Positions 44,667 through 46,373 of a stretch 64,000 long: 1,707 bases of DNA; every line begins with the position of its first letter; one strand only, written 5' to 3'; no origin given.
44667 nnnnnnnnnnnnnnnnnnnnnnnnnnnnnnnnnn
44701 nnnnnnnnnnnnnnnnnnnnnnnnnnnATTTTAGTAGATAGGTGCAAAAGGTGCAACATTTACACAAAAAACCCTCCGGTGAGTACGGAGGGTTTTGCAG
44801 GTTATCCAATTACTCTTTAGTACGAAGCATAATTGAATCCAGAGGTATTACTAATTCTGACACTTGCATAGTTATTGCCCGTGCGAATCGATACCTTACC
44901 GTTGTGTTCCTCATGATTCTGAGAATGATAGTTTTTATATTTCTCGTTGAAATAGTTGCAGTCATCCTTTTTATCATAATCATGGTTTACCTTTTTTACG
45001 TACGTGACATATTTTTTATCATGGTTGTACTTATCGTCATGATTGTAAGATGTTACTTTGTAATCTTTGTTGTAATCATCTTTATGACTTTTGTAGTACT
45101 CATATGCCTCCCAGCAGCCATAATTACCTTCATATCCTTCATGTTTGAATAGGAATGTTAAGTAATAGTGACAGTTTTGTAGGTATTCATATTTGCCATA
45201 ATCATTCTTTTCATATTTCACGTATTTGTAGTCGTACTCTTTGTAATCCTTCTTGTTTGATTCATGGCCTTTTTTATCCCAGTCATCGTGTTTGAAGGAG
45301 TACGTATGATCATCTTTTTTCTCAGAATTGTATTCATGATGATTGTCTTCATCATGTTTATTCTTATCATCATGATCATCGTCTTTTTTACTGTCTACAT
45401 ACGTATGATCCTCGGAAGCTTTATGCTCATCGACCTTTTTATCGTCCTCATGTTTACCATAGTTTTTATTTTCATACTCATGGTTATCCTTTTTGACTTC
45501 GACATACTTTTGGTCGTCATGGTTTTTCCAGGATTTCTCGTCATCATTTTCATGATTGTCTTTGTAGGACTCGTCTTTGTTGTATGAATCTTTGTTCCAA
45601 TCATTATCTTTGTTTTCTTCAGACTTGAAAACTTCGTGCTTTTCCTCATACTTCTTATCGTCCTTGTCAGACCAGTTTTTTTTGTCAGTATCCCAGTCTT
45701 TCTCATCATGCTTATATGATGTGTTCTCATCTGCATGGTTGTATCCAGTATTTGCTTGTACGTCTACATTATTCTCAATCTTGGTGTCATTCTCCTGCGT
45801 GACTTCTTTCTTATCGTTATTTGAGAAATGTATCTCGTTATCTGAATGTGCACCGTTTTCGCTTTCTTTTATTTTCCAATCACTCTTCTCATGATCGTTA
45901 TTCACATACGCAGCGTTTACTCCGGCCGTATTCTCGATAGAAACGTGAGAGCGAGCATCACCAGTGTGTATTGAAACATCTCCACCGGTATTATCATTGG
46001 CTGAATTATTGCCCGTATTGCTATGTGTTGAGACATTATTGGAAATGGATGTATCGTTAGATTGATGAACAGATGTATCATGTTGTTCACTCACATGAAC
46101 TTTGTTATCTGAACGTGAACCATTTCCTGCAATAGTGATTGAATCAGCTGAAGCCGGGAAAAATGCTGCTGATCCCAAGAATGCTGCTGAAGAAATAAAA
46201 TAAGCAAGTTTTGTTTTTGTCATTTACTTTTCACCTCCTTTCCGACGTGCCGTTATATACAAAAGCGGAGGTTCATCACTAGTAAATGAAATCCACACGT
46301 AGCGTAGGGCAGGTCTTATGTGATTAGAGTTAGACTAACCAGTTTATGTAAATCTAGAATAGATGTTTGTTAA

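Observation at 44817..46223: Highly expressed (strong SD) secreted His/Asp/Lys/Tyr-rich low-complexity protein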

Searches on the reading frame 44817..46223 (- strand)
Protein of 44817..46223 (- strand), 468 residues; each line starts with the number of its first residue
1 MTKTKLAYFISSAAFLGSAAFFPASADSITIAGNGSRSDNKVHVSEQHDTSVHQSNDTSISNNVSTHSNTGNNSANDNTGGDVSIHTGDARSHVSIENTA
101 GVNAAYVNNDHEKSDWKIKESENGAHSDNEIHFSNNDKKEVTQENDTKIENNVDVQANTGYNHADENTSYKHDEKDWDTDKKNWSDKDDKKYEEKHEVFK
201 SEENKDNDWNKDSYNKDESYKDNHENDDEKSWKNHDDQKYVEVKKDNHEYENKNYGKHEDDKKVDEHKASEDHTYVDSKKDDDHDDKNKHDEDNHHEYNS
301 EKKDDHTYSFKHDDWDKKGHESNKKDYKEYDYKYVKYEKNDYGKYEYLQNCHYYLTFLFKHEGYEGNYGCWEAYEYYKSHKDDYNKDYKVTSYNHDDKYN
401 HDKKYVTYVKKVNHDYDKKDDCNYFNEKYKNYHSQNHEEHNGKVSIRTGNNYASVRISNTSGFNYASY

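Call 3: search_protein_families(library=pfam, proteins=[window:44817-46223:-], max_evalue=0.1)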
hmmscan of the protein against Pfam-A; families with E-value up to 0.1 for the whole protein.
window:44817-46223:- (468 aa): 0 families

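Call 8: find_homologous_proteins(query=window:44820-46223:-, max_evalue=0.001)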
Query window:44820-46223:- (468 aa): 108 proteins with E <= 0.001 among 1993 candidates.
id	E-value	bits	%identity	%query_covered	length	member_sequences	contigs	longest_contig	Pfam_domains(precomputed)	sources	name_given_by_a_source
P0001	6.1e-63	232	44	36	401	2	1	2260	-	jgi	jgi:hypothetical protein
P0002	2.9e-58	217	50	35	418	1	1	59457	-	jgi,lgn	-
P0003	2.7e-54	203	39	36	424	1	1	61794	-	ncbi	-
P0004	2.8e-54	203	42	30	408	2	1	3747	-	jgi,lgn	-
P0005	1.2e-53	201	46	33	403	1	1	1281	-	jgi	-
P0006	4.0e-53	200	47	36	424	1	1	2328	-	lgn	-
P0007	2.2e-51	194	37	44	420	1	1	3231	-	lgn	-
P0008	4.1e-51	193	42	30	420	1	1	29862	-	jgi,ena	-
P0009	1.1e-50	192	43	30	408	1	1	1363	-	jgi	-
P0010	1.2e-50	191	44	36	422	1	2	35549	-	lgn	-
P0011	1.7e-50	191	45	35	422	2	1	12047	-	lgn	-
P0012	2.6e-50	190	46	37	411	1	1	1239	-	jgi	-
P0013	3.8e-50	190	40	36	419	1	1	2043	-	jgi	jgi:hypothetical protein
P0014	1.2e-49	188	45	38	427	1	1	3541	-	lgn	-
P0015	2.9e-49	187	46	36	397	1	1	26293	-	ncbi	-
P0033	3.7e-44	170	40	35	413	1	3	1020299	-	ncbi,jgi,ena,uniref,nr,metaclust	ncbi:hypothetical protein A3A79_00360 [Candidatus Gottesmanbacteria bacterium RIFCSPLOWO2_01_FULL_43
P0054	8.2e-42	162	42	36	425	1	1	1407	-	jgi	-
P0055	8.4e-42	162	51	35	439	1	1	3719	-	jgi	jgi:spore coat protein C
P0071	1.6e-37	148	48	36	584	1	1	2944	-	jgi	jgi:spore coat protein C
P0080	1.3e-30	125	46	36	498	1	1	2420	-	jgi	jgi:spore coat protein C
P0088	7.0e-24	103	41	46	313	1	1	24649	-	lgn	-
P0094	9.1e-20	90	49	35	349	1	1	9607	-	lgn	-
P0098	3.2e-19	88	39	33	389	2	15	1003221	-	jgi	jgi:hypothetical protein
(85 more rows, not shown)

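Call 9: find_encoding_contigs(protein=window:44820-46223:-, flank=10000, max_places=6)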
Protein window:44820-46223:- (468 aa): 2 contigs read that carry it; 2 places shown.
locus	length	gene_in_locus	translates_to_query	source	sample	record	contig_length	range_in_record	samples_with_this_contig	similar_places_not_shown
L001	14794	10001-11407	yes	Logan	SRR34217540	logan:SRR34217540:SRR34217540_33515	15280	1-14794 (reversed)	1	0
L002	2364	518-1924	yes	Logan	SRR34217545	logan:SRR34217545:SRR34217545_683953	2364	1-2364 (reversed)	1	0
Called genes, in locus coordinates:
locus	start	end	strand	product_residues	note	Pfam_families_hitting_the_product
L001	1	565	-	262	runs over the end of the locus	PF00290:Trp_syntA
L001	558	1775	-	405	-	PF00291:PALP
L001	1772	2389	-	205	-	PF00697:PRAI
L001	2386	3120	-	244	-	PF00218:IGPS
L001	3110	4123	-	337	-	PF02885:Glycos_trans_3N, PF00591:Glycos_transf_3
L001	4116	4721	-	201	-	PF00117:GATase, PF07722:Peptidase_C26 (weak)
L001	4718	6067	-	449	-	PF04715:, PF00425:Chorismate_bind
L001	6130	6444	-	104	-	PF01371:Trp_repressor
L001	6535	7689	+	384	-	PF13439:Glyco_transf_4, PF20706:GT4-conflict, PF00534:Glycos_transf_1, PF13692:Glyco_trans_1_4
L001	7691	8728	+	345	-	PF01073:3Beta_HSD, PF01370:Epimerase, PF04321:RmlD_sub_bind, PF16363:GDP_Man_Dehyd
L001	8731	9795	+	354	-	PF01041:DegT_DnrJ_EryC1, PF00155:Aminotran_1_2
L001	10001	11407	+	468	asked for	-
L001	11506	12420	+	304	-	PF00413:Peptidase_M10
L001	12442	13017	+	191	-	-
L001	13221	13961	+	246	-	PF06737:Transglycosylas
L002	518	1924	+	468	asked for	-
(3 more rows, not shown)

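Call 17: search_protein_families(library=ncbifam, proteins=[window:44820-46223:-, P0055, P0015, P0098], max_evalue=1)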
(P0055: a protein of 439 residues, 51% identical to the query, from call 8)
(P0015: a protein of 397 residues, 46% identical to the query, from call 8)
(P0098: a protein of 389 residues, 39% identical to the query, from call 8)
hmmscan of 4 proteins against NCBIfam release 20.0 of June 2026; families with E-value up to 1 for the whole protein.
window:44820-46223:- (468 aa): 0 families

P0055 (439 aa): 0 families

P0015 (397 aa): 4 families
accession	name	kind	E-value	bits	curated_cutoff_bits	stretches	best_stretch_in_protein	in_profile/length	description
NF012181.0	MSCRAMM_SdrD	exception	0.011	13.2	2500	1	38-213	1190-1359/1379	MSCRAMM family adhesin SdrD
NF000535.3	MSCRAMM_SdrC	exception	0.048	11.6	1700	1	38-213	776-943/963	MSCRAMM family adhesin SdrC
NF033845.1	MSCRAMM_ClfB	exception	0.12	10.2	999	1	217-374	625-782/871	MSCRAMM family adhesin clumping factor ClfB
NF033609.2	MSCRAMM_ClfA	exception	0.24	9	1150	2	218-371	694-867/934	MSCRAMM family adhesin clumping factor ClfA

P0098 (389 aa): 1 family
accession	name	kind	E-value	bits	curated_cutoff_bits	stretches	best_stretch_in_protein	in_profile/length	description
NF040999.1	pilin_ComGC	equivalog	0.038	14.2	75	1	22-65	15-56/84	competence type IV pilus major pilin ComGC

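Call 22: search_solved_structures(query=A3, max_evalue=1, show_alignments=2)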
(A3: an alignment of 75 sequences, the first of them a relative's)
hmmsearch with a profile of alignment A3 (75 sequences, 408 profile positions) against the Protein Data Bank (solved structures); distinct sequences matched with E-value up to 1: 0.

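Call 23: find_encoding_contigs(protein=P0088, flank=8000, max_places=2)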
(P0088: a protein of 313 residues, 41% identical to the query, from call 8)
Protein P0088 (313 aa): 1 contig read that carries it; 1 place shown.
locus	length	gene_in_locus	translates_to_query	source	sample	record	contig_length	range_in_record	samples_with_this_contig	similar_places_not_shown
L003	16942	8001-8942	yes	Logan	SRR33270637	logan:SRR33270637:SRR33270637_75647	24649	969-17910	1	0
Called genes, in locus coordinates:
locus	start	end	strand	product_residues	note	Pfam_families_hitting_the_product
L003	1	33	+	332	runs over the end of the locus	?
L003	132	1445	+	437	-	PF06202:GDE_C (weak), PF22422:MGH1-like_GH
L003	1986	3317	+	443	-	PF00704:Glyco_hydro_18, PF23916:TIM-barrel_EndoS (weak)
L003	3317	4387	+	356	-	PF00768:Peptidase_S11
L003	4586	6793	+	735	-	PF00912:Transgly, PF00905:Transpeptidase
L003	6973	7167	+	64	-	-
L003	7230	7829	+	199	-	PF04203:Sortase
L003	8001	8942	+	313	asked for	-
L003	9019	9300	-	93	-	-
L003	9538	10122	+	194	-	PF11181:YflT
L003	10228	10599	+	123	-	PF00072:Response_reg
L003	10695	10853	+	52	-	-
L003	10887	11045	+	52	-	-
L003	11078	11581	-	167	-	PF06210:DUF1003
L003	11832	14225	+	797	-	PF02190:LON_substr_bdg, PF13401:AAA_22 (faint), PF00004:AAA, PF07728:AAA_5, PF22667:Lon_lid, PF05362:Lon_C, PF13541:ChlI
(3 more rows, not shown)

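Call 24: find_encoding_contigs(protein=P0094, flank=8000, max_places=2)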
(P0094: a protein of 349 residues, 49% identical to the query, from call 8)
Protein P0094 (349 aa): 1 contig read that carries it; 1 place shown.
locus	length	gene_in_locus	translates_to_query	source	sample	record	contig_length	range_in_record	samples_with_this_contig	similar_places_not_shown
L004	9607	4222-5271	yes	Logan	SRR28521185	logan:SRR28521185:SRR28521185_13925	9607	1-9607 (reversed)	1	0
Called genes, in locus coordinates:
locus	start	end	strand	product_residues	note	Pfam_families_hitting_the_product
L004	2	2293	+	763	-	?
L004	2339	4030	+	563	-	PF02518:HATPase_c, PF13589:HATPase_c_3, PF01119:DNA_mis_repair, PF08676:MutL_C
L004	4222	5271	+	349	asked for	-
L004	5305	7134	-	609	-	PF18088:Glyco_H_20C_C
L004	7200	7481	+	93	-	-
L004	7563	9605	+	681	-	?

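Call 25: find_encoding_contigs(protein=P0002, flank=8000, max_places=2)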
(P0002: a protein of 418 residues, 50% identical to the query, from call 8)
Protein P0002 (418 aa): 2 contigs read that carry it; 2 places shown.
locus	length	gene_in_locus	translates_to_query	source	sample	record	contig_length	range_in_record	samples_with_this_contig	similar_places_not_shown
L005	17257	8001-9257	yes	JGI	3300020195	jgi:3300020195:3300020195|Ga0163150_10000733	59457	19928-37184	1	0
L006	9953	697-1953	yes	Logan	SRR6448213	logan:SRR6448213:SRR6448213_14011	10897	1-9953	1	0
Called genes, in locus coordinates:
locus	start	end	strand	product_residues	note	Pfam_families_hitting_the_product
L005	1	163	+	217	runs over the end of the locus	PF02592:Vut_1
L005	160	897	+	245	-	PF01996:F420_ligase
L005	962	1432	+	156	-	-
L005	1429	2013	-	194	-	-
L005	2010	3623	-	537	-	-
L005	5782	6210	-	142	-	PF02796:HTH_7, PF16677:GP3_package (weak), PF13384:HTH_23 (weak), PF13518:HTH_28 (weak)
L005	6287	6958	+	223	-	-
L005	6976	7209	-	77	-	-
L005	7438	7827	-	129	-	-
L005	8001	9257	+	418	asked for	-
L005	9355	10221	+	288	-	-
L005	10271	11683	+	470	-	PF09852:DUF2079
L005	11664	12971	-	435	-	PF05977:MFS_3, PF07690:MFS_1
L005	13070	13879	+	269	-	PF03477:ATP-cone (weak), PF04471:Mrr_cat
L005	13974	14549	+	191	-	-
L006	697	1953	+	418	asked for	-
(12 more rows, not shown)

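Call 30: predict_structure(alignment_id=A2)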
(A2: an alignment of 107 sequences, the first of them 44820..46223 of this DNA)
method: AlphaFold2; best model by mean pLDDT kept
length: 468 residues; sequences in the alignment: 107
mean_pLDDT: 52.4   pTM: 0.41
mean pLDDT of the five models: 52.4, 52.0, 50.8, 49.9, 44.3
residues with pLDDT >= 90: 0; 70-90: 142; 50-70: 69; < 50: 257
segments of 3 or more residues with pLDDT < 50: 170-215, 219-264, 267-269, 276-332, 338-373, 381-439
pLDDT, mean of each block of 10 residues (from residue 1): 53 51 62 82 81 79 79 68 76 81 75 71 81 81 80 75 56 34 37 28 32 47 40 29 43 37 48 44 34 37 39 34 39 48 34 27 36 53 35 30 27 33 45 45 71 79 71
secondary structure, 60 per line:
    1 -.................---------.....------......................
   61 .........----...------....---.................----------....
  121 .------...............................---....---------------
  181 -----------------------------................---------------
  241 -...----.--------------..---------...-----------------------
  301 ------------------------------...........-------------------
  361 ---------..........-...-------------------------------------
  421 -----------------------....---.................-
elements in order: H2-18 E28-32 E39-69 E74-76 E83-86 E90-106 E117-121 E128-158 E162-165 E210-225 E242-244 E275-277 E331-341 H370-379 E444-447 E451-467

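Call 35: find_related_loci(query=A1, collection=genome_contigs, flank=6000)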
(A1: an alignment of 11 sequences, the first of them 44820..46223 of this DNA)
Query A1 (468 aa) in genome_contigs; peptide patterns used: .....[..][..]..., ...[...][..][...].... (x = any residue, [..] = any of these).
51 stretches matched a pattern; 36 encode a relative of the query (tblastn E <= 1e-3); 36 distinct loci.
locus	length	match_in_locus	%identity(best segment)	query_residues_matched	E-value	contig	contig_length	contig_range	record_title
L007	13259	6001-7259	46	1-168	1e-36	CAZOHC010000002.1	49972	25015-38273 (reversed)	MAG TPA_asm: uncultured Gammaproteobacteria bacterium isolate SRP144015_co1_130 genome assembly, contig: NODE_355_length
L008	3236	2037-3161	44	1-190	3e-32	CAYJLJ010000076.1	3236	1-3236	MAG TPA_asm: uncultured Gammaproteobacteria bacterium isolate ERP124720_co1_20 genome assembly, contig: NODE_33139_lengt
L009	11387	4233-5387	44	5-180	2e-30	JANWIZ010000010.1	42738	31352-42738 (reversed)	MAG: Patescibacteria group bacterium isolate CRAIB_MAG54 c_000000016207, whole genome shotgun sequence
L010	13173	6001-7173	39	1-223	5e-29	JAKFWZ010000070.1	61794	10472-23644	MAG: Candidatus Daviesbacteria bacterium isolate ND2_Bin_11 ND2_0000029, whole genome shotgun sequence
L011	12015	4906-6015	43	5-185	7e-29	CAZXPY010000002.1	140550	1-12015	MAG TPA_asm: uncultured Gammaproteobacteria bacterium isolate binchicken_co134_1330 genome assembly, contig: NODE_282_le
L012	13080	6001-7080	41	1-182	3e-27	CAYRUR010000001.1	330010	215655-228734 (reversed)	MAG TPA_asm: uncultured Gammaproteobacteria bacterium isolate SRP144015_co1_42 genome assembly, contig: NODE_12_length_3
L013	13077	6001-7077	42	1-185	4e-28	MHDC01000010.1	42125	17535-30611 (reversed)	MAG: Microgenomates group bacterium RBG_16_45_19 RBG_16_scaffold_167, whole genome shotgun sequence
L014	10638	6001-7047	40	1-169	8e-27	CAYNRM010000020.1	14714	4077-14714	MAG TPA_asm: uncultured Gammaproteobacteria bacterium isolate SRP128246_co1_67 genome assembly, contig: NODE_9239_length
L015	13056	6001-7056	41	1-227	1e-26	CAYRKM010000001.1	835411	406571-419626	MAG TPA_asm: uncultured Gammaproteobacteria bacterium isolate SRP292972_co1_108 genome assembly, contig: NODE_7_length_8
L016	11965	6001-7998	41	20-188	8e-27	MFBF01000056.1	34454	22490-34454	MAG: Candidatus Curtissbacteria bacterium RIFCSPHIGHO2_02_FULL_42_15 rifcsphigho2_02_scaffold_5537, whole genome shotgun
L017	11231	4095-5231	35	1-198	3e-26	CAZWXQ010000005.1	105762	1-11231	MAG TPA_asm: uncultured Gammaproteobacteria bacterium isolate SRP292972_co3_100 genome assembly, contig: NODE_231_length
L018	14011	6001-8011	37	1-169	1e-25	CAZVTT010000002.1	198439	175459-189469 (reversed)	MAG TPA_asm: uncultured Gammaproteobacteria bacterium isolate SRP292972_co1_32 genome assembly, contig: NODE_96_length_1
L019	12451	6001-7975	46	28-178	1e-28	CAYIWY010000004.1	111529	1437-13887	MAG TPA_asm: uncultured Gammaproteobacteria bacterium isolate ERP119705_co4_291 genome assembly, contig: NODE_52_length_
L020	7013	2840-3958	42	1-169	2e-25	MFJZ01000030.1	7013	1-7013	MAG: Candidatus Gottesmanbacteria bacterium RIFCSPLOWO2_01_FULL_49_10 rifcsplowo2_01_scaffold_30608, whole genome shotgu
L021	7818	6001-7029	45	3-186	5e-25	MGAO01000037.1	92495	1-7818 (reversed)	MAG: Candidatus Roizmanbacteria bacterium RIFCSPLOWO2_01_FULL_40_14 rifcsplowo2_01_scaffold_425, whole genome shotgun se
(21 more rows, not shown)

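Call 37: fold_search(model_id=the predicted structure, library=pdb)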
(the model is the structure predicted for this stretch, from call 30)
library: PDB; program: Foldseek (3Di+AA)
matches with E <= 10: 2; with E <= 0.001: 0
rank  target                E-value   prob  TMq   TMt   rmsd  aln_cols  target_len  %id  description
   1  9u4u_A                5.1e+00  0.01  0.05  0.12  28.9       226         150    9  Structure of the functional amyloid FapC from Pseudomonas sp.UK4 (released 2025-08-06)
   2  9nqd_0                9.9e+00  0.00  0.04  0.08  31.8       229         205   13  Structure of Pseudomonas FapC Biofilm-Forming Functional Amyloid (released 2025-06-25)

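Call 41: predict_structure(alignment_id=A3)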
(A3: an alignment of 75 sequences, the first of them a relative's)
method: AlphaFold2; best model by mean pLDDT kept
length: 397 residues; sequences in the alignment: 75
mean_pLDDT: 73.1   pTM: 0.71
mean pLDDT of the five models: 73.1, 71.2, 68.1, 65.6, 55.0
residues with pLDDT >= 90: 57; 70-90: 197; 50-70: 95; < 50: 48
segments of 3 or more residues with pLDDT < 50: 1-23, 37-40, 125-128, 213-218, 304-307
pLDDT, mean of each block of 10 residues (from residue 1): 36 38 53 55 69 65 84 85 84 89 69 73 52 79 69 92 83 88 88 72 69 49 80 74 93 82 88 88 75 71 51 81 76 90 77 77 89 70 58 55
secondary structure, 60 per line:
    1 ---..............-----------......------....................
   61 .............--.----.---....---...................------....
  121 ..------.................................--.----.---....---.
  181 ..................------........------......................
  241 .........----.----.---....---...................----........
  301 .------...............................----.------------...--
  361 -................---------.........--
elements in order: H4-17 E29-34 E41-73 E85-88 E92-110 E117-122 E129-161 E173-176 E180-198 E205-212 E219-249 E263-266 E270-288 E293-301 E308-338 E356-358 E362-377 H387-395
